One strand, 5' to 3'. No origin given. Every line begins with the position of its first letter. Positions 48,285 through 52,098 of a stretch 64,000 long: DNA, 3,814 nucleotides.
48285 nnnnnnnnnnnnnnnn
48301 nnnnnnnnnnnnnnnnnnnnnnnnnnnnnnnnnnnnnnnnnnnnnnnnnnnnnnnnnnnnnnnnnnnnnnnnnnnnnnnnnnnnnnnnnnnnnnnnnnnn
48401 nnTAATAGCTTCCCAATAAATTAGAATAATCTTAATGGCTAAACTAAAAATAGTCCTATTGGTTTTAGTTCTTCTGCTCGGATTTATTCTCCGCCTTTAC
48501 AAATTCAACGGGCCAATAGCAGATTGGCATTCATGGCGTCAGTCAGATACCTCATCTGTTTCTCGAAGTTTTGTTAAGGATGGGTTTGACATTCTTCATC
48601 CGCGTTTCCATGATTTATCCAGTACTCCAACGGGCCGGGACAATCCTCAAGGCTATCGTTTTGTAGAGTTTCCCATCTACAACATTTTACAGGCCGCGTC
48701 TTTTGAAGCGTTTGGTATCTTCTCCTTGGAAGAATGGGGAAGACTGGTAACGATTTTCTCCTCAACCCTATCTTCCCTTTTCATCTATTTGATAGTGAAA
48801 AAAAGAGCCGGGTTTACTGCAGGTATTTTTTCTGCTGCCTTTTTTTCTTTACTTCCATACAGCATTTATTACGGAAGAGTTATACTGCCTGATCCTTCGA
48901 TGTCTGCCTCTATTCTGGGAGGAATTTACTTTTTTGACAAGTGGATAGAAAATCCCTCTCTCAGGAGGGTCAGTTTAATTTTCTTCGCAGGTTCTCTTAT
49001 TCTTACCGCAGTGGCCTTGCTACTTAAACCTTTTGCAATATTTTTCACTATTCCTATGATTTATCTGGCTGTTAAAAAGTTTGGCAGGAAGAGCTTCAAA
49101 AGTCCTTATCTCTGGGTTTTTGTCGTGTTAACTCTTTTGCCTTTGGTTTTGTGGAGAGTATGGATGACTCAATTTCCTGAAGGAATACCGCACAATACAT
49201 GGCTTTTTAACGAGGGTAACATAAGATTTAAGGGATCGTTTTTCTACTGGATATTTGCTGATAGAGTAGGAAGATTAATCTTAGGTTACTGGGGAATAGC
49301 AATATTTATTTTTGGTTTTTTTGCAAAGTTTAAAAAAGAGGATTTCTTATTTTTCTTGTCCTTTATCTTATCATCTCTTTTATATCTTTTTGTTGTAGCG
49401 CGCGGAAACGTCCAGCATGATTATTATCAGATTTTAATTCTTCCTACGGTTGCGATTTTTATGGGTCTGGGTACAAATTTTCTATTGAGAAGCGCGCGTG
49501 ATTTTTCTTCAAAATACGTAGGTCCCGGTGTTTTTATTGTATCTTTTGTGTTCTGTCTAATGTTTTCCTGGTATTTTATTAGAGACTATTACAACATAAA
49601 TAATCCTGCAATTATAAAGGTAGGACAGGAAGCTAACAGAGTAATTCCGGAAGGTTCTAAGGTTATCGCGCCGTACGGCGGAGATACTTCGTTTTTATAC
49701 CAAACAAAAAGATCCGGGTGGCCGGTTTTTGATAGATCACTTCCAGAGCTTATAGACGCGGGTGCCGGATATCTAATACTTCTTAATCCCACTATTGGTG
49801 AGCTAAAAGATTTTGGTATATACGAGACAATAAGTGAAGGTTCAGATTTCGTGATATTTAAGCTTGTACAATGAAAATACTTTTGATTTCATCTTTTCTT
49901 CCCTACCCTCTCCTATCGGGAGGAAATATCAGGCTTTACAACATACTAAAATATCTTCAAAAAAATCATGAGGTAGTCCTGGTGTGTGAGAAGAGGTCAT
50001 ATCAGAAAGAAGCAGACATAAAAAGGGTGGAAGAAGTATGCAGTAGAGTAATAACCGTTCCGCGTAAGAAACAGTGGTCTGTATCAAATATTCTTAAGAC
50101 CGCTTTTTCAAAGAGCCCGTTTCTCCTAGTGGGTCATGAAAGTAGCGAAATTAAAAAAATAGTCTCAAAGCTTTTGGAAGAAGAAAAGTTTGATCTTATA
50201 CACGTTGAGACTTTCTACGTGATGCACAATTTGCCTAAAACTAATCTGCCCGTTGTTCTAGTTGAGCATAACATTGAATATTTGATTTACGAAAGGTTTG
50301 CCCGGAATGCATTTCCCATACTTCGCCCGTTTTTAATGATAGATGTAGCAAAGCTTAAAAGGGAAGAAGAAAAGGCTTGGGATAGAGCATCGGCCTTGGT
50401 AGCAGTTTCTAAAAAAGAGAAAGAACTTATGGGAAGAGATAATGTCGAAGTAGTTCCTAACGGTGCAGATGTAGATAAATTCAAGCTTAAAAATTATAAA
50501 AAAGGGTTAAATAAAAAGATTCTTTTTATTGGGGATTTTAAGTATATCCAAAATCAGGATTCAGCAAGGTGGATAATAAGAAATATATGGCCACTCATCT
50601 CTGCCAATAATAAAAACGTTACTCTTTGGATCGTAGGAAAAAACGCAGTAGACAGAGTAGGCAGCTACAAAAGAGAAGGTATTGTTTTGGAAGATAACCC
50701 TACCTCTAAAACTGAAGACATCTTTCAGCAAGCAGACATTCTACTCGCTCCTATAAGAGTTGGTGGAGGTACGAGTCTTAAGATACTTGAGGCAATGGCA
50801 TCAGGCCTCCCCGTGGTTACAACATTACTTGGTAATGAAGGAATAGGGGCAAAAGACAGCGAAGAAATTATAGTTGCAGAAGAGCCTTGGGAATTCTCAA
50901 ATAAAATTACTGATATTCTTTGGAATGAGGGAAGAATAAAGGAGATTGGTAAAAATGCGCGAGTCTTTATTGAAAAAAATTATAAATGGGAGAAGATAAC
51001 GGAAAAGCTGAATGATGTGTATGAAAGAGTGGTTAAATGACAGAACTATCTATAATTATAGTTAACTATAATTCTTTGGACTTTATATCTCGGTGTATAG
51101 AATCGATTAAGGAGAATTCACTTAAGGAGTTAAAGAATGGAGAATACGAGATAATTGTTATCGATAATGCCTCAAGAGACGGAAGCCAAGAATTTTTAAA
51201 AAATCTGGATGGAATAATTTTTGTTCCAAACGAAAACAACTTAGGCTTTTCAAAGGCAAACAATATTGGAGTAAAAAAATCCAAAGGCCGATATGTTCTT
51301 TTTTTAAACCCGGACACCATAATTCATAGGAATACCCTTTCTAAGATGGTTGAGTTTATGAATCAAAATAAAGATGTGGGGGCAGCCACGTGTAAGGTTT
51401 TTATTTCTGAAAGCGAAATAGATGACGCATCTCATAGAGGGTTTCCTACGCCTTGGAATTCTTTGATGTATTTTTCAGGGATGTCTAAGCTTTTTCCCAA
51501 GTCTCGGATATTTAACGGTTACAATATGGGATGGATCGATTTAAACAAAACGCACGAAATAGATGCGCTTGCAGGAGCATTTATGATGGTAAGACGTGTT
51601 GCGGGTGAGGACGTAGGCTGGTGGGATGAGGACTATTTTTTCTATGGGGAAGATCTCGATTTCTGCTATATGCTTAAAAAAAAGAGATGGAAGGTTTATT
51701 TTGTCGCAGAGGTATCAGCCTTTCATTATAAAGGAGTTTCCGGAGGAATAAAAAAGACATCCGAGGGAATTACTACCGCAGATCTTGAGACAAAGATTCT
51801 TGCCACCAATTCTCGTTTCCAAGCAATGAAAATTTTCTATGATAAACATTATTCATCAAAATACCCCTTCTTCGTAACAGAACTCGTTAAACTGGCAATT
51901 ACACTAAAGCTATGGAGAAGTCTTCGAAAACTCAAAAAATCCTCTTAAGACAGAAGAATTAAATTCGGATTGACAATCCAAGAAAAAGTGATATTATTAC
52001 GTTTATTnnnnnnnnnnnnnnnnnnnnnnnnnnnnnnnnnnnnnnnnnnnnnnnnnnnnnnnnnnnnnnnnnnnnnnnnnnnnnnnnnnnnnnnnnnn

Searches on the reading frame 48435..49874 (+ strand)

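Call 15: search_protein_families(library=pfam, proteins=[window:48435-49874:+], max_evalue=0.01)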
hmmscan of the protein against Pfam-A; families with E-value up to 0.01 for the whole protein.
window:48435-49874:+ (479 aa): 3 families
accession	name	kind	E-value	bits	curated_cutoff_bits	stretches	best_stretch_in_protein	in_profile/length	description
PF13231.12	PMT_2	-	7e-11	43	26.1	1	85-240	9-157/160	Dolichyl-phosphate-mannose-protein mannosyltransferase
PF02366.24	PMT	-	0.00066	19.8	22.7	1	103-239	86-232/245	Dolichyl-phosphate-mannose-protein mannosyltransferase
PF20176.3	DUF6541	-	0.0018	17.1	29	1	120-322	206-413/646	Family of unknown function (DUF6541)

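Call 36: search_protein_families(library=ncbifam, proteins=[window:48435-49874:+], max_evalue=0.001)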
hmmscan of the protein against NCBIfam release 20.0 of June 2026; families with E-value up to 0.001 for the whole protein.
window:48435-49874:+ (479 aa): 0 families

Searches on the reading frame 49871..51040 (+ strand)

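Call 15: search_protein_families(library=pfam, proteins=[window:49871-51040:+], max_evalue=0.01)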
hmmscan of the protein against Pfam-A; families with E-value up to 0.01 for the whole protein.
window:49871-51040:+ (389 aa): 5 families
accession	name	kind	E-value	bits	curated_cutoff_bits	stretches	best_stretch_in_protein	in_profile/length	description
PF13692.12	Glyco_trans_1_4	-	2.6e-20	73.5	27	1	215-350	2-140/142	Glycosyl transferases group 1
PF13439.12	Glyco_transf_4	-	1e-14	55.3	28.5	1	17-202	3-169/170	Glycosyltransferase Family 4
PF00534.26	Glycos_transf_1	-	1e-09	38.6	26.4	1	209-364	10-170/172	Glycosyl transferases group 1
PF13524.12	Glyco_trans_1_2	-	1.6e-07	31.9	25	1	277-380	36-142/144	Glycosyl transferase-like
PF13579.12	Glyco_trans_4_4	-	3.9e-05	24.5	29.7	1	17-198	2-158/158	Glycosyl transferase 4-like domain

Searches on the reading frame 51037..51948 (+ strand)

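Call 64: search_protein_families(library=pfam, proteins=[window:51037-51948:+], max_evalue=0.0001)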
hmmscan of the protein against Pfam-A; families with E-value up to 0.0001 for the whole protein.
window:51037-51948:+ (303 aa): 5 families
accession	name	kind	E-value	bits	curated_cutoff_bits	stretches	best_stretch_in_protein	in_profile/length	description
PF00535.33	Glycos_transf_2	-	1.4e-30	106.9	23.3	1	5-163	1-156/168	Glycosyl transferase family 2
PF13641.12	Glyco_tranf_2_3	-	1.8e-18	67.9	27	1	4-232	3-213/230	Glycosyltransferase like family 2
PF13632.12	Glyco_trans_2_3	-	2.1e-11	44.4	27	1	86-238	1-129/198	Glycosyl transferase family group 2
PF13712.12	Glyco_tranf_2_5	-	4.2e-07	30.3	27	0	70-115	40-86/210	Glycosyltransferase like family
PF10111.15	Glyco_tranf_2_2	-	2.6e-05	24.3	27.3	1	34-109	27-107/276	Glycosyltransferase like family 2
